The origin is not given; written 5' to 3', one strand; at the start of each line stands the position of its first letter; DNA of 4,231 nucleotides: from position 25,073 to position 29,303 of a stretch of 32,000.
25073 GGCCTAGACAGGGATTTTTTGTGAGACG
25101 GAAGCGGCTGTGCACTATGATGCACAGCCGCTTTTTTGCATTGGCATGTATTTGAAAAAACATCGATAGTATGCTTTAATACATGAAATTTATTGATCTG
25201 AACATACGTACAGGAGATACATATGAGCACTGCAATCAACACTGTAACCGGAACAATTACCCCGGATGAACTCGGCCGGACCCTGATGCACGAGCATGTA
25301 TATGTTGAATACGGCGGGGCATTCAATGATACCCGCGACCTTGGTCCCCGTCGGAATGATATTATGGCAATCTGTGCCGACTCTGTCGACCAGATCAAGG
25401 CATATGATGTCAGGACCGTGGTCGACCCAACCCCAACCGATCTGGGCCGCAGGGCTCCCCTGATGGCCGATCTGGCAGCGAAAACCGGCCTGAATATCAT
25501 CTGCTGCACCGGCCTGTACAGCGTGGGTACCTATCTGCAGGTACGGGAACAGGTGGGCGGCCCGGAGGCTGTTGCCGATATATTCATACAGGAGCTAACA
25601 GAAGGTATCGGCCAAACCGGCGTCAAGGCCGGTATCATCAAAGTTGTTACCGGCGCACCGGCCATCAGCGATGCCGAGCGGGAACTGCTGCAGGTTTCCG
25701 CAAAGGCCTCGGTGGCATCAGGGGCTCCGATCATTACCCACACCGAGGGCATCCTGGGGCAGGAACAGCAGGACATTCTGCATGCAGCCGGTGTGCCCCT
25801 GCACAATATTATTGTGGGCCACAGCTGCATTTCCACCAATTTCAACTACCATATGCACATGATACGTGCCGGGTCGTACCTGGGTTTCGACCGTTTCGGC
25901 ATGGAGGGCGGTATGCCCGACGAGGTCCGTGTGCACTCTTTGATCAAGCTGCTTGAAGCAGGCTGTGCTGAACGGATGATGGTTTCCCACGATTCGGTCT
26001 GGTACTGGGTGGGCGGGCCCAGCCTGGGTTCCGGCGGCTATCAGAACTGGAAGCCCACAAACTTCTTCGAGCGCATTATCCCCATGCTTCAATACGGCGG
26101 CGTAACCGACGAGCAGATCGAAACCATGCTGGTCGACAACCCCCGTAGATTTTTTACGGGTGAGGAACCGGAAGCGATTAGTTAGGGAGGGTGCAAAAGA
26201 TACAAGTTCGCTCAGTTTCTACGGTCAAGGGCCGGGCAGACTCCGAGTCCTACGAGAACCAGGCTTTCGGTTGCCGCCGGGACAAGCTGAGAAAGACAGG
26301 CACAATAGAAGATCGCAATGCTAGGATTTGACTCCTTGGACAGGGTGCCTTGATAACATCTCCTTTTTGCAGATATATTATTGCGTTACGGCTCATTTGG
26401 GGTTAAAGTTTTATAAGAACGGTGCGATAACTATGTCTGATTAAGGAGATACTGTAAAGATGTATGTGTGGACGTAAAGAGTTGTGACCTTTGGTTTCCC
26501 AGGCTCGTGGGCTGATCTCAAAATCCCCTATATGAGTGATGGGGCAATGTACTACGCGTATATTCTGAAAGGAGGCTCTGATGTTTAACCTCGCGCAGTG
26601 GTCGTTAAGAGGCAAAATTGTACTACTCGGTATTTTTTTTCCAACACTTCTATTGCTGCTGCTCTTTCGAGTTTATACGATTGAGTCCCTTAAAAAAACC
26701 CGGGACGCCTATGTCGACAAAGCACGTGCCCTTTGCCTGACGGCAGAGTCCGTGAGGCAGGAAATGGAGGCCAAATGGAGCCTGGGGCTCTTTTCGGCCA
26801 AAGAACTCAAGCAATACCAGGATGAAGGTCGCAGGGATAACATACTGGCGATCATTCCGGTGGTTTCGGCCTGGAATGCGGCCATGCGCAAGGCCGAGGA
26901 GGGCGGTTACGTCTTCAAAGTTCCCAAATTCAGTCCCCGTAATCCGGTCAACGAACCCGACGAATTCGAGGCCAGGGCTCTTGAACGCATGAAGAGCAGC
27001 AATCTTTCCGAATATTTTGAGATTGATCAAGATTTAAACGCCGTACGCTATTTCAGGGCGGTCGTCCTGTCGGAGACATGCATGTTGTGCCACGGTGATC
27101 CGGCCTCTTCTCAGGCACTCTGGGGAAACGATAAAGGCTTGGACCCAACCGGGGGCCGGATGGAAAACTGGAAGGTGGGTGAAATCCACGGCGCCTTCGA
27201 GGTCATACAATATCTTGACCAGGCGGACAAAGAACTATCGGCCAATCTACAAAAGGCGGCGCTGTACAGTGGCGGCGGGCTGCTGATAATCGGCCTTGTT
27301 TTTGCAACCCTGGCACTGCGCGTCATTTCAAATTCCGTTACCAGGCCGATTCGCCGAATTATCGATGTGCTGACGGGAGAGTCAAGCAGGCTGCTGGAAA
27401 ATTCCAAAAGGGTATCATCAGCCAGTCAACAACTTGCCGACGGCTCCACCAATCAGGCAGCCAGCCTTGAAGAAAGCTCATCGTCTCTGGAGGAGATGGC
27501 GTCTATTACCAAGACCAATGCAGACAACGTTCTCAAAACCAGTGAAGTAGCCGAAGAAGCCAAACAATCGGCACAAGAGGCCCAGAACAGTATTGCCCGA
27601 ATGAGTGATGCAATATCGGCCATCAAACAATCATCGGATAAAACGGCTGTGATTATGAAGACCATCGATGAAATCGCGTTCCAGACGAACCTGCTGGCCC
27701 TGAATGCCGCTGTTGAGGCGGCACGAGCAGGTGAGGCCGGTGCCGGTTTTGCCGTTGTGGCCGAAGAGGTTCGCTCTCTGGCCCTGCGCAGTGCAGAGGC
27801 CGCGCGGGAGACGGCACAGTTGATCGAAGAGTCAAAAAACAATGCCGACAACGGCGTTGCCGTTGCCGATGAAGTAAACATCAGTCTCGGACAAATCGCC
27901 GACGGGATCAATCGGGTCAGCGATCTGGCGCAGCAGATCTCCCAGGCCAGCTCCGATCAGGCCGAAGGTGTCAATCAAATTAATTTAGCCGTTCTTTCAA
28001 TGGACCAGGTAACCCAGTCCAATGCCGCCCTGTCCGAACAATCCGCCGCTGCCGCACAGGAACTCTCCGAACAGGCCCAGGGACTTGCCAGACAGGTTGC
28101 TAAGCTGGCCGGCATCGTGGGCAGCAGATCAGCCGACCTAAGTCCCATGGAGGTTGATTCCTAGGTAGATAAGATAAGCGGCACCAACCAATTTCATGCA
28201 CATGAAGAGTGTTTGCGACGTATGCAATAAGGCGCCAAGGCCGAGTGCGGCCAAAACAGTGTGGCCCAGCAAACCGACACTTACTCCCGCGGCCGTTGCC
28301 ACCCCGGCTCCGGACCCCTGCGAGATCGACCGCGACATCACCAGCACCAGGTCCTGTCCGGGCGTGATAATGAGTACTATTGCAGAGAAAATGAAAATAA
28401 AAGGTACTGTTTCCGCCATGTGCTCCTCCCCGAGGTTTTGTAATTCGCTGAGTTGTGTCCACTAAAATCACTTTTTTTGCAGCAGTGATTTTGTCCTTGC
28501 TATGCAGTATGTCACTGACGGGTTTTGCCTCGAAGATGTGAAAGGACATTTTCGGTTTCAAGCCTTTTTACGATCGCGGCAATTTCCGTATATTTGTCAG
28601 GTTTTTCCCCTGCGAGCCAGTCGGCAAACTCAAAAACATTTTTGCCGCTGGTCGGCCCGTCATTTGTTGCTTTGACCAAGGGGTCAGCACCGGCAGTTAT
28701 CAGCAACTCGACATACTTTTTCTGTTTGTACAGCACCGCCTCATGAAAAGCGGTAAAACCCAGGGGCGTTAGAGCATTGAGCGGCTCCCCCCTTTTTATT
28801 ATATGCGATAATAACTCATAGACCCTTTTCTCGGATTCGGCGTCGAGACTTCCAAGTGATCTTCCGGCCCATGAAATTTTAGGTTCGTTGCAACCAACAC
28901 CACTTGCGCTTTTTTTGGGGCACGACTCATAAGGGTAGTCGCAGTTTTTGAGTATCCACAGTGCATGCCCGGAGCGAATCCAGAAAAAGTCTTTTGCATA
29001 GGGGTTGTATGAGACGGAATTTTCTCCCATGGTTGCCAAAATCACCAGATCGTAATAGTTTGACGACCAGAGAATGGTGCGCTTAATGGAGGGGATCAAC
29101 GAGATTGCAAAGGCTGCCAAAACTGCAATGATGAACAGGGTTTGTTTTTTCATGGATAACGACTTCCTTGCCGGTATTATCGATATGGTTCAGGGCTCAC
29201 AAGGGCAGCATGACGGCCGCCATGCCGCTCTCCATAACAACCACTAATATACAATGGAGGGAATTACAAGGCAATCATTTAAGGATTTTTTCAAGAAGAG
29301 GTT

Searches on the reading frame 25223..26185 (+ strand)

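Call 32: search_protein_families(library=pfam, proteins=[window:25223-26185:+], max_evalue=0.001)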
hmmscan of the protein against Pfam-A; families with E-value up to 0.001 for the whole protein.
window:25223-26185:+ (320 aa): 1 family
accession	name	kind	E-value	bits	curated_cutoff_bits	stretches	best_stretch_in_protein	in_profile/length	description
PF02126.24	PTE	-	3.7e-71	240.4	22.4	1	12-312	1-298/298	Phosphotriesterase family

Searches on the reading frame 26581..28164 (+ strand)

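Call 32: search_protein_families(library=pfam, proteins=[window:26581-28164:+], max_evalue=0.001)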
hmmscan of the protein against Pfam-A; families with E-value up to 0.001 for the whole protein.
window:26581-28164:+ (527 aa): 2 families
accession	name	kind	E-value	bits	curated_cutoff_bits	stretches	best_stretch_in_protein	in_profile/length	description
PF00015.26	MCPsignal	-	6e-43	147.1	34.6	1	321-478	1-172/172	Methyl-accepting chemotaxis protein (MCP) signalling domain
PF11845.13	Tll0287-like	-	3.3e-30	105.9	24.1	1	39-209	3-142/144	Tll0287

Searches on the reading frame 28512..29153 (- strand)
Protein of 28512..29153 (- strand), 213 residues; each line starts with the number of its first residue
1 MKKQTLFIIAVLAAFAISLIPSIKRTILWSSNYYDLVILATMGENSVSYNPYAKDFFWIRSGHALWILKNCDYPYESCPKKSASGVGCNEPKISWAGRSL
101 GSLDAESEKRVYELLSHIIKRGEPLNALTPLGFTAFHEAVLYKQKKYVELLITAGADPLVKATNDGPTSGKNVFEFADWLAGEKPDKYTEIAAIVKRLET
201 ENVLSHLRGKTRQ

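Call 32: search_protein_families(library=pfam, proteins=[window:28512-29153:-], max_evalue=0.001)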
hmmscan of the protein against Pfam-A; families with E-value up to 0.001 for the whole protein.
window:28512-29153:- (213 aa): 1 family
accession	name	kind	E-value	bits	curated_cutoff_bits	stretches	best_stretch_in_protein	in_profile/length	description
PF00023.36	Ank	-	0.00094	19.8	21.1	0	132-161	2-31/33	Ankyrin repeat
